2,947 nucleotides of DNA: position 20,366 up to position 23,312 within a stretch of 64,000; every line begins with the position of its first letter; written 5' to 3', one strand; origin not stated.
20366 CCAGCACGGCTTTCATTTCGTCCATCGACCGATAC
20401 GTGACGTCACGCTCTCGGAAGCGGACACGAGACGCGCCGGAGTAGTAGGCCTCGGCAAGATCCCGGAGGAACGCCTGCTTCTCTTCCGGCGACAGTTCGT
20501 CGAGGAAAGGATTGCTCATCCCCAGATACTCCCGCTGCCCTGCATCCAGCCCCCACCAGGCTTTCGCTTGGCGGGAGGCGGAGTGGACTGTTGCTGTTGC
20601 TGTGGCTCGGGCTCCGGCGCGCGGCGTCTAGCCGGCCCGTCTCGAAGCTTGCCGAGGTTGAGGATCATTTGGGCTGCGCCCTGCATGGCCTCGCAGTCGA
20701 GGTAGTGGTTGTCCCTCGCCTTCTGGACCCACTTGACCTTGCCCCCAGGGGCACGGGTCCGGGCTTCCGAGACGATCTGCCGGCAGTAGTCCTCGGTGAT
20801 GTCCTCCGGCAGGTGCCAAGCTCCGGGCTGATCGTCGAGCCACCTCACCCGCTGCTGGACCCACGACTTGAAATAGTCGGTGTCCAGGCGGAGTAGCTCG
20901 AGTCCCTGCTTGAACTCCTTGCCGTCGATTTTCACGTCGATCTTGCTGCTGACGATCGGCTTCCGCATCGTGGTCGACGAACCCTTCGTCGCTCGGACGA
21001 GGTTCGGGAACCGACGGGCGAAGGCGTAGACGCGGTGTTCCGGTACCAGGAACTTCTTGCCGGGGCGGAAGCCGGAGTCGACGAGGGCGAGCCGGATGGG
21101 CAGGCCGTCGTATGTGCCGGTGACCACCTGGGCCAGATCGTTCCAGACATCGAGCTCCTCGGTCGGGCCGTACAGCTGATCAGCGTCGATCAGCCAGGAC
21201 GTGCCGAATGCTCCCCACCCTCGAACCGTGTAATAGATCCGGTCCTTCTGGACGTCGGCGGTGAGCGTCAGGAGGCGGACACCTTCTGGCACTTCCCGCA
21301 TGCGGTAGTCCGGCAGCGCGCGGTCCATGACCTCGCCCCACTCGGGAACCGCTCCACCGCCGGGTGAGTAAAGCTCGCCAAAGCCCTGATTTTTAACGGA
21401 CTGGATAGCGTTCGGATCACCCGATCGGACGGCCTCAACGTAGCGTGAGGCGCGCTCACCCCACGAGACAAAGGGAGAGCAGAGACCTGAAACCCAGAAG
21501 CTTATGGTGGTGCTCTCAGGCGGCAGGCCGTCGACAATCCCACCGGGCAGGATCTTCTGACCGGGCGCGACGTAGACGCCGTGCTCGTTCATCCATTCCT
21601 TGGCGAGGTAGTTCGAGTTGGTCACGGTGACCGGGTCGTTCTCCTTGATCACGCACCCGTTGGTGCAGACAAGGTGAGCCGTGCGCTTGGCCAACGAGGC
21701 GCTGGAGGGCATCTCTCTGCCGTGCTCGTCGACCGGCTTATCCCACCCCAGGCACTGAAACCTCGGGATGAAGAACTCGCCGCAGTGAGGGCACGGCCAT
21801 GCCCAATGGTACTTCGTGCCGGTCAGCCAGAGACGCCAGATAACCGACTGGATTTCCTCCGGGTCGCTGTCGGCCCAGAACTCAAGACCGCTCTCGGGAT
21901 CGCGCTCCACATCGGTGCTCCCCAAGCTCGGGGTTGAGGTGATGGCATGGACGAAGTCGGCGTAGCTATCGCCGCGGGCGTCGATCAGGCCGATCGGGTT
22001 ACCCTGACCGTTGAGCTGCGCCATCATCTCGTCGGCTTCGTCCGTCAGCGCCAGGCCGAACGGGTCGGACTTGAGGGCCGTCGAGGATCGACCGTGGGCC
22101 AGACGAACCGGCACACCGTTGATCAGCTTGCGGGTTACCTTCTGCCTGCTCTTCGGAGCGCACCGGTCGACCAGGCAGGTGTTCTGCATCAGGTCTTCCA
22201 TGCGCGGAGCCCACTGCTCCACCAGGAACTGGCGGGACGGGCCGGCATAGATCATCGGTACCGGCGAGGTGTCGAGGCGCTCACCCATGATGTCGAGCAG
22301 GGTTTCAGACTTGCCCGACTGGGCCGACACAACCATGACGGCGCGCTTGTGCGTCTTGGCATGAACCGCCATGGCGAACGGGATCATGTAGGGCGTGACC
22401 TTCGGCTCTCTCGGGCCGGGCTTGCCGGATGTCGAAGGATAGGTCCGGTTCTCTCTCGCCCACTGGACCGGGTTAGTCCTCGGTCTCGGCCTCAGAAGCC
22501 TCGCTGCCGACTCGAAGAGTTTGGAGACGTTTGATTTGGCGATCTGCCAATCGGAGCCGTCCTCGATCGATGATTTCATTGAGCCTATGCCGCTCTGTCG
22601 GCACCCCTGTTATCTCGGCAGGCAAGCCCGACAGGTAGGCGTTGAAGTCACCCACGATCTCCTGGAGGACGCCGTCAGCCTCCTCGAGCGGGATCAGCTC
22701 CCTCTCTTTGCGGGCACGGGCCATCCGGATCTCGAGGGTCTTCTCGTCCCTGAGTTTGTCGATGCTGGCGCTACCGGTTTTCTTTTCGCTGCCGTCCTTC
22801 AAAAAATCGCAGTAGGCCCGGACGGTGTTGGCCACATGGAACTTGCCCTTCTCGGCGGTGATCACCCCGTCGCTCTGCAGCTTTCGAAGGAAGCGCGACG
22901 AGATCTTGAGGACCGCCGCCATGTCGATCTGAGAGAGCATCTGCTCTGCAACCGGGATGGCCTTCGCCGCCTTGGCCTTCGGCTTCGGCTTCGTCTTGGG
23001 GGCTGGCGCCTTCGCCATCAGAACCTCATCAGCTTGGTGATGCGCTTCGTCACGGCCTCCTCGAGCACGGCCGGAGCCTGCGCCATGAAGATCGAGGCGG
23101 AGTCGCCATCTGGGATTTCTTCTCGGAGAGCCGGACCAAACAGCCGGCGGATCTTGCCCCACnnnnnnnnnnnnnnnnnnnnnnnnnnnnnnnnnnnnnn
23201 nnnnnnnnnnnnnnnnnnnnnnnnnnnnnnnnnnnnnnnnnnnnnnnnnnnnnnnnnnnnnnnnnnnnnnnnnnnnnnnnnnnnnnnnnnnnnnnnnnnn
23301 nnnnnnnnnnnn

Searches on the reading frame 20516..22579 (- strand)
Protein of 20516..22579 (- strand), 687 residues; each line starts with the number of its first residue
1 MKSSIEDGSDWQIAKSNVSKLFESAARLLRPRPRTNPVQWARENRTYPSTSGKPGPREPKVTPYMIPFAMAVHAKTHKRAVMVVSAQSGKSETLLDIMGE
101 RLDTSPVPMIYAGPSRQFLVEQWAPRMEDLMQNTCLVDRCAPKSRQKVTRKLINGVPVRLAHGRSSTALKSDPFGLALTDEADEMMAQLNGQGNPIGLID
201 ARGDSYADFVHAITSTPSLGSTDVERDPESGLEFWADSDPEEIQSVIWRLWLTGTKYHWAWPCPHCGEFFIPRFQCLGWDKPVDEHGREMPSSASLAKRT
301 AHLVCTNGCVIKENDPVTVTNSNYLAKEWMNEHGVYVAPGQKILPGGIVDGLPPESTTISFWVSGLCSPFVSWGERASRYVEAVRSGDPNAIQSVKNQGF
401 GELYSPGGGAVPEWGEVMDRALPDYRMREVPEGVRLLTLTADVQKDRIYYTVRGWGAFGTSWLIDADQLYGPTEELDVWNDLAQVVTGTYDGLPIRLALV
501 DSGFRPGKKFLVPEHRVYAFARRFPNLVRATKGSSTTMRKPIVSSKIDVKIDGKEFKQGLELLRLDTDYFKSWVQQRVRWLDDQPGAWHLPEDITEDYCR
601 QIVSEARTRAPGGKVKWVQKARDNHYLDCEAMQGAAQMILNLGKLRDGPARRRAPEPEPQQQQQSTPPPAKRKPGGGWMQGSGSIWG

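Call 9: search_protein_families(library=phrogs, proteins=[window:20516-22579:-], max_evalue=0.01)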
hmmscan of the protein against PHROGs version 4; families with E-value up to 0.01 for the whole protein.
window:20516-22579:- (687 aa): 9 families
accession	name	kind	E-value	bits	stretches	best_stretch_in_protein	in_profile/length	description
phrog_15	-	head and packaging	3.3e-155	520.3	1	17-686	337-985/1330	terminase large subunit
phrog_15657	-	unknown function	5e-16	60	1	332-471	3-136/230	-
phrog_16406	-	unknown function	3.6e-10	40.1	1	262-471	23-214/601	-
phrog_3028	-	unknown function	1.6e-07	32.4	1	514-636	31-157/203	-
phrog_3925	-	head and packaging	2.9e-06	28.1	1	26-122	32-126/150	terminase large subunit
phrog_675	-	head and packaging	8.7e-06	25.3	1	60-187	44-167/576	terminase large subunit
phrog_21311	-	head and packaging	1e-05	26.5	0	148-228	41-123/218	terminase large subunit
phrog_23163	-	unknown function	0.00016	22.3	1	15-96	4-85/130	-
phrog_33134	-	head and packaging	0.00038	21.7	1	325-404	36-119/132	terminase large subunit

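Call 19: find_encoding_contigs(protein=window:20516-22579:-, flank=10000, max_places=10)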
Protein window:20516-22579:- (687 aa): no gene with exactly this product is on record in the collection.

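Call 21: find_related_loci(query=window:20516-22579:-, collection=viral_contigs, flank=8000)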
Query window:20516-22579:- (687 aa) in viral_contigs; peptide patterns used: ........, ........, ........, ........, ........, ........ (x = any residue, [..] = any of these).
11 stretches matched a pattern; 7 encode a relative of the query (tblastn E <= 1e-3); 7 distinct loci.
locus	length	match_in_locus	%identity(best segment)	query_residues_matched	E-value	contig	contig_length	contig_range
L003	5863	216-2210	79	1-667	0e+0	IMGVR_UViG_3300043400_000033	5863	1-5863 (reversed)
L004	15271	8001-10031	73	1-677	0e+0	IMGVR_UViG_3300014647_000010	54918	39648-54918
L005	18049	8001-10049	67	1-687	0e+0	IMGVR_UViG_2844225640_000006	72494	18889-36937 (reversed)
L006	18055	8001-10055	60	1-687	0e+0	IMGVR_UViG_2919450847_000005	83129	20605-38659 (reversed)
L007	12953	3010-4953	56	21-686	0e+0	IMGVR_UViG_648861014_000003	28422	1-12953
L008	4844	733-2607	50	11-651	0e+0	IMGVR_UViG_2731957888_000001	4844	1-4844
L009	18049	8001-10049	67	1-687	0e+0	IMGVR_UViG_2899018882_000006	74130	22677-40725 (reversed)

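Call 33: search_dna_similar(query=window:20516-22579:-, collection=phages, mode=protein, max_rows=40)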
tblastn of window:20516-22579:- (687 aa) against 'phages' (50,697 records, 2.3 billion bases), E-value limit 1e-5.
Records with a match: 679; places in all: 680; records where one place covers at least 80% of the query: 489.
Best place of each record, by identity: <60% 679.
By first word of the organism name: Escherichia 129; Salmonella 92; Rhodobacter 39; Vibrio 29; Pseudomonas 29; Aeromonas 29; Klebsiella 27; Bacteriophage 24; Ralstonia 23; Proteus 21; and 69 more.
By host as written in the record: - 94; Escherichia coli 53; Rhodobacter capsulatus YW1 39; Salmonella enterica subsp. enterica serovar Typhimurium 25; Ralstonia solanacearum 21; Salmonella enterica 17; Proteus mirabilis 15; Escherichia coli ECOR13 12; and 227 more.
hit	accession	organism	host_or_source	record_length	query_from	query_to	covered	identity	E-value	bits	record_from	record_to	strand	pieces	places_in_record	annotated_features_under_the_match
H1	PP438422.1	Microcystis phage Mae-JY30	Microcystis aeruginosa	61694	21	648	91%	46.2%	1e-168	541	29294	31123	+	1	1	putative terminase large subunit | hypothetical protein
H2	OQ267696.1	Vibrio phage VPHZ6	Vibrio parahaemolyticus ATCC 17802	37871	11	645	92%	38.5%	2e-116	390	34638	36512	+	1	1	terminase large subunit family protein | terminase small subunit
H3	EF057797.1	Vibrio phage VP882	Vibrio parahaemolyticus O3:K6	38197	7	646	93%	37.3%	9e-113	380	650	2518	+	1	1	putative phage terminase large subunit | hypothetical protein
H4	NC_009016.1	Vibrio phage VP882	Vibrio parahaemolyticus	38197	7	646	93%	37.3%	9e-113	380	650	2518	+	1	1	terminase large subunit | terminase small subunit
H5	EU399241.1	Halomonas phage phiHAP-1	-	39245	17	648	92%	33.3%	6e-94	325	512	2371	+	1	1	putative terminase large subunit | putative terminase small subunit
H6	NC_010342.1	Halomonas phage phiHAP-1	Halomonas aquamarina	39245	17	648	92%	33.3%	6e-94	325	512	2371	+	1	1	terminase large subunit | terminase small subunit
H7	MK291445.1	Paracoccus phage vB_PyeM_Pyei1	Paracoccus yeei CCUG 32053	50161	21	646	91%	27.7%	2e-33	144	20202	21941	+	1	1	terminase large subunit | terminase small subunit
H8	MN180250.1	Wolbachia phage WO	Wolbachia sp. wMel_KL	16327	12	644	92%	26.4%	5e-33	142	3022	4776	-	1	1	terminase large subunit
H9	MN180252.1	Wolbachia phage WO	Wolbachia sp. wMel_AMD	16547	12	644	92%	26.4%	5e-33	142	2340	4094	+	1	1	terminase large subunit | hypothetical protein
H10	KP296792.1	Bacteriophage Lily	Paenibacillus larvae ATCC 9545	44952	15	644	92%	26.2%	2e-33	144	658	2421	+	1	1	terminase large subunit | terminase small subunit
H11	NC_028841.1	Bacteriophage Lily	Paenibacillus larvae ATCC 9545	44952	15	644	92%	26.2%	2e-33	144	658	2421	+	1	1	terminase large subunit | terminase small subunit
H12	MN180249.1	Wolbachia phage WO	Wolbachia sp. wRi_AMD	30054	12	644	92%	26.0%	2e-31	138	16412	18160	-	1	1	terminase large subunit | hypothetical protein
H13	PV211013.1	Roseobacter phage CRP-823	Roseobacter sp. FZCC0197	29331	12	642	92%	25.9%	2e-30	134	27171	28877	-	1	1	terminase large subunit | terminase small subunit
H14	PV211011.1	Roseobacter phage CRP-821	Roseobacter sp. FZCC0197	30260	12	642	92%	25.7%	7e-30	132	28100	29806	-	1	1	terminase large subunit | terminase small subunit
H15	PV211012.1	Roseobacter phage CRP-822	Roseobacter sp. FZCC0197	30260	12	642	92%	25.7%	7e-30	132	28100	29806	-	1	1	terminase large subunit | terminase small subunit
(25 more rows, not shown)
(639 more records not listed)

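Call 36: get_annotated_region(hit=H1, flank=6000)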
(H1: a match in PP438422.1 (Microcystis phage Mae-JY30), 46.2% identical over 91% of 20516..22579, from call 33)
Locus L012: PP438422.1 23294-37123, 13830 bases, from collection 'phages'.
description: Microcystis phage Mae-JY30, complete genome.
organism: Microcystis phage Mae-JY30 (NCBI taxid 3128142)
taxonomy: Viruses; Duplodnaviria; Heunggongvirae; Uroviricota; Caudoviricetes
host: Microcystis aeruginosa; source: China; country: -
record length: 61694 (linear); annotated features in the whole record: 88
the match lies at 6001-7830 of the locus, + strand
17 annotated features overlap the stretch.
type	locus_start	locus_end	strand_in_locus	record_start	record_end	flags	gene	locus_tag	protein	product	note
CDS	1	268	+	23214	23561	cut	-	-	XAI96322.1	hypothetical protein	-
CDS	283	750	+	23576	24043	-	-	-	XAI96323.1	hypothetical protein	-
CDS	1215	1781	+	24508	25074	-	-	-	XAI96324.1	hypothetical protein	-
CDS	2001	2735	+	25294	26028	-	-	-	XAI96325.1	ParB/sulfiredoxin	-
CDS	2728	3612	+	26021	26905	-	-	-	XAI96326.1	ParB/sulfiredoxin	-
CDS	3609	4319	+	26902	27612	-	-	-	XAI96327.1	DNA modification methylase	-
CDS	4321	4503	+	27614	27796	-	-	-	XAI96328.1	hypothetical protein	-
CDS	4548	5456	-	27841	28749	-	-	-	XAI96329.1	hypothetical protein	-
CDS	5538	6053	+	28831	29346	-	-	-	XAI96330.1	hypothetical protein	-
CDS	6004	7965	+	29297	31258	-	-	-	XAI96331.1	putative terminase large subunit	-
CDS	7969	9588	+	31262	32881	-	-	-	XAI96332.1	portal protein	-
CDS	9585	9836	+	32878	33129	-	-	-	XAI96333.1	hypothetical protein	-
CDS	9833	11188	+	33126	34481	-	-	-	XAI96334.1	head maturation protease C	-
CDS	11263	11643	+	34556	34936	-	-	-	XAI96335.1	head decoration protein D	-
CDS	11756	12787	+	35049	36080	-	-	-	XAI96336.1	major capsid protein E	-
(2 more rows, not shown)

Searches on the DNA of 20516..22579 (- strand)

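Call 70: build_rna_model(alignment_id=A5, structure=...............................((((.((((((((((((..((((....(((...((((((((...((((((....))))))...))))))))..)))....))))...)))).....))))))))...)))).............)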
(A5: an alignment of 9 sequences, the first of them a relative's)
Model R1 built from alignment A5 (9 sequences, 155 columns); structure: as given.
model positions 149; base pairs 37; branch points 0; effective number of sequences 3.57; information 0.59 bits per position. Calibrated on 0.2 Mb of random sequence (short: E-values are rough).
structure used (alignment columns):
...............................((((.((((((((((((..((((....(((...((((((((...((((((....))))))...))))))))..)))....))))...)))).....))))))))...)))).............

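Call 71: search_with_rna_model(model_id=R1, sources=[window, L004, L005, L006, L007, L009, L019, L034, L052, L061, L065, L070, L086, L095, L098, L099, L100, L101, L102, L103, L104, L105, L106, L110, L111, L113, L114, L115, L116, L117, L118, L120, L121, L122], max_evalue=10, show_alignments=0)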
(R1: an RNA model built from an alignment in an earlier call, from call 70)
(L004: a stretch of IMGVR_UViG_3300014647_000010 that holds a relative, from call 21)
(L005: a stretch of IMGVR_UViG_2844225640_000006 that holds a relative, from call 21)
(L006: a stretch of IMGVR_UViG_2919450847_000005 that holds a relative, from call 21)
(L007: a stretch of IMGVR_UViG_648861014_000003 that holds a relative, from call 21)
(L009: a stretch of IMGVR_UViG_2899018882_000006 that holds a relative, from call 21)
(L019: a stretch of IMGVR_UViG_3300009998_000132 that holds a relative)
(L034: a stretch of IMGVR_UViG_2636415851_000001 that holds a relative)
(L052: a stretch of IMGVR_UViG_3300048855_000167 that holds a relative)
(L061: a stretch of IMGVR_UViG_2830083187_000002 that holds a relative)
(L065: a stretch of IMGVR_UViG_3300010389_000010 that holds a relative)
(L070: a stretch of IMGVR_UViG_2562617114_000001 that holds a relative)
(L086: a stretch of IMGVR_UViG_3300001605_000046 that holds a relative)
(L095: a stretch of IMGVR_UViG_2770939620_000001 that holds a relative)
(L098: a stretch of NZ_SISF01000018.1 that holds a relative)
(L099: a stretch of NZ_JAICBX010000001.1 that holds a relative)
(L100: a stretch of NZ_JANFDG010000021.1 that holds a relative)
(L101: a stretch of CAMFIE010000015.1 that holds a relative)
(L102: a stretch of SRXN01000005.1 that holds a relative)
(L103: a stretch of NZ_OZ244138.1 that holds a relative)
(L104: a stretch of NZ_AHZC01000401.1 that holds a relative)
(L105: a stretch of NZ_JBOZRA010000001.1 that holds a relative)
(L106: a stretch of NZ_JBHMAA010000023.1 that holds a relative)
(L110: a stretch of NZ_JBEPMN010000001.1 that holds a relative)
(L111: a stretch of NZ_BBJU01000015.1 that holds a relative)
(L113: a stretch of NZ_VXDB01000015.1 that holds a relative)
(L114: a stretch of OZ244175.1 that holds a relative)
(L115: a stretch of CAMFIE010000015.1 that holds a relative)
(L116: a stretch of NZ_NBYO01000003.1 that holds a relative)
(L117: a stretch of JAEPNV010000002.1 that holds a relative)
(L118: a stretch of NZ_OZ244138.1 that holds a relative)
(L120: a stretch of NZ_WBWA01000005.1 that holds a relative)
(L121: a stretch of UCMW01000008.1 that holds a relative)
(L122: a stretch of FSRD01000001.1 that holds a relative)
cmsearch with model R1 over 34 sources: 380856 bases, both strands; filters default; matches with E-value up to 10: 16.
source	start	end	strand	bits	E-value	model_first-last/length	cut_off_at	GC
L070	2354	2503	-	151.9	2.6e-37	1-149/149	no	0.53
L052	5298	5447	-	151.8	2.8e-37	1-149/149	no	0.53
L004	5439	5588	-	144.9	1.7e-35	1-149/149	no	0.51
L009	5461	5608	-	137.7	1.2e-33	1-149/149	no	0.51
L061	6843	6990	-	137.7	1.2e-33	1-149/149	no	0.51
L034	397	544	-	137.6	1.3e-33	1-149/149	no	0.52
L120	2741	2889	+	137.2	1.7e-33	1-149/149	no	0.54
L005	5672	5820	-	137.1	1.8e-33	1-149/149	no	0.52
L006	5778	5924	-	118.4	1.3e-28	1-149/149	no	0.6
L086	4846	4992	+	110.7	1.4e-26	1-149/149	no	0.52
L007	715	858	-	57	1.3e-12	1-149/149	no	0.5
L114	6659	6731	-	13.1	0.32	1-149/149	no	0.63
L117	713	858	-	12.2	0.56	1-149/149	no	0.56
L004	8913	8982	+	11.5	0.84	1-149/149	no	0.63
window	24920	24983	+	11.3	0.95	1-149/149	no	0.55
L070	5829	5878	+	10.9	1.2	1-149/149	no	0.66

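Call 89: search_rna_families(sources=[L004, L052, L006, L005], threshold=evalue, max_evalue=1)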
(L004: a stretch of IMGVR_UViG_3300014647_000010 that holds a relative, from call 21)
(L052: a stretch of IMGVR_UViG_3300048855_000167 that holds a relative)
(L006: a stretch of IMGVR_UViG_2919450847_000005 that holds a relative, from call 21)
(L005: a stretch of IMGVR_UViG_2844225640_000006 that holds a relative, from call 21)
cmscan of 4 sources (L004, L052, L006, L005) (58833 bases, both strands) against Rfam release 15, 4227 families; matches with E-value up to 1: 2.
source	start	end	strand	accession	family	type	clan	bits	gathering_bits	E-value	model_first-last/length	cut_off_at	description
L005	3306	3367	-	RF02067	STnc310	Gene; sRNA;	-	32.8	40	0.032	1-61/61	no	Salmonella enterica sRNA STnc310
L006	15915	15947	-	RF01151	snoU82P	Gene; snRNA; snoRNA; CD-box;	-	19.9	42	0.94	1-55/55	no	Small nucleolar RNA U82P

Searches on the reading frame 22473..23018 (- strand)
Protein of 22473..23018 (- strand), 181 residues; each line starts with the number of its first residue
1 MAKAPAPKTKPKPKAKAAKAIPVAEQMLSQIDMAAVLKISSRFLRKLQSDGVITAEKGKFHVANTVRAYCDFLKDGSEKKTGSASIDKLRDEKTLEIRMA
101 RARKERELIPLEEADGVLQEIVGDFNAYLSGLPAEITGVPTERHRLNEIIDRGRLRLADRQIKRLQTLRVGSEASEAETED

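Call 20: find_encoding_contigs(protein=window:22473-23018:-, flank=10000, max_places=10)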
Protein window:22473-23018:- (181 aa): 2 contigs read that carry it; 1 place shown.
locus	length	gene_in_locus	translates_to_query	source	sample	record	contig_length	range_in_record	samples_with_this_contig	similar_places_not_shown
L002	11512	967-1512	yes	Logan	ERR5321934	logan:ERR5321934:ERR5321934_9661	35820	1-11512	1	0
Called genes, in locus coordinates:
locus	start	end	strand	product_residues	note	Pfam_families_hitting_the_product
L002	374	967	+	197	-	-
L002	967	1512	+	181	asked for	-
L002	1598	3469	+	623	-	PF05876:GpA_ATPase, PF20454:GpA_nuclease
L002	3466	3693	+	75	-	-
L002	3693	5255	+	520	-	PF05136:Phage_portal_2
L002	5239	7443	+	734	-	PF10124:Mu-like_gpT (faint), PF25209:Phage_capsid_4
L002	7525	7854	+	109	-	PF09956:Phage_cement_2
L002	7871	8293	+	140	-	-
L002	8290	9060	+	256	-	-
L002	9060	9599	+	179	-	-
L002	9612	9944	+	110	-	PF20137:BubE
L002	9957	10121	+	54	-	-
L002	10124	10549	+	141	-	-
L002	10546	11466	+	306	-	PF26776:Baseplate_J_N, PF26078:Baseplate_J_M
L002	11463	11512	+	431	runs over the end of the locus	PF09684:Tail_P2_I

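Call 32: search_protein_families(library=pfam, proteins=[window:22473-23018:-], max_evalue=0.01)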
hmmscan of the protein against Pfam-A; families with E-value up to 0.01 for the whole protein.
window:22473-23018:- (181 aa): 1 family
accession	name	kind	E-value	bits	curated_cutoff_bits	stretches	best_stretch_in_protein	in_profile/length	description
PF10234.14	Cluap1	-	0.0028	17.5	25.8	1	81-169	135-220/268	Clusterin-associated protein-1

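Call 99: search_protein_families(library=ncbifam, proteins=[window:22473-23018:-], max_evalue=0.01)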
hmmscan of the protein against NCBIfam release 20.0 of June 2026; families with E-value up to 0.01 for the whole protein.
window:22473-23018:- (181 aa): 0 families

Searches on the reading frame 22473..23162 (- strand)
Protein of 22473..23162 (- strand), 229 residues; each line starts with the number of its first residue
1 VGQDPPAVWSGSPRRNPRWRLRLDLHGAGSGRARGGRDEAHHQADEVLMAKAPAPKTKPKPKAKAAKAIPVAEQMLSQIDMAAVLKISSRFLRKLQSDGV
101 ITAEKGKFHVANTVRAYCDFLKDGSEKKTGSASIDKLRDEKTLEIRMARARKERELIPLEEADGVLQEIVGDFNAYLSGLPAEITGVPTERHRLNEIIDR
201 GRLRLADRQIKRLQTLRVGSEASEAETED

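Call 9: search_protein_families(library=phrogs, proteins=[window:22473-23162:-], max_evalue=0.01)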
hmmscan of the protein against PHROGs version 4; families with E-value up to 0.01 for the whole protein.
window:22473-23162:- (229 aa): 1 family
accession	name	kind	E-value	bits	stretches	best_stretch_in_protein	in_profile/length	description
phrog_57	-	head and packaging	3.2e-13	51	1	73-226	10-190/199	terminase small subunit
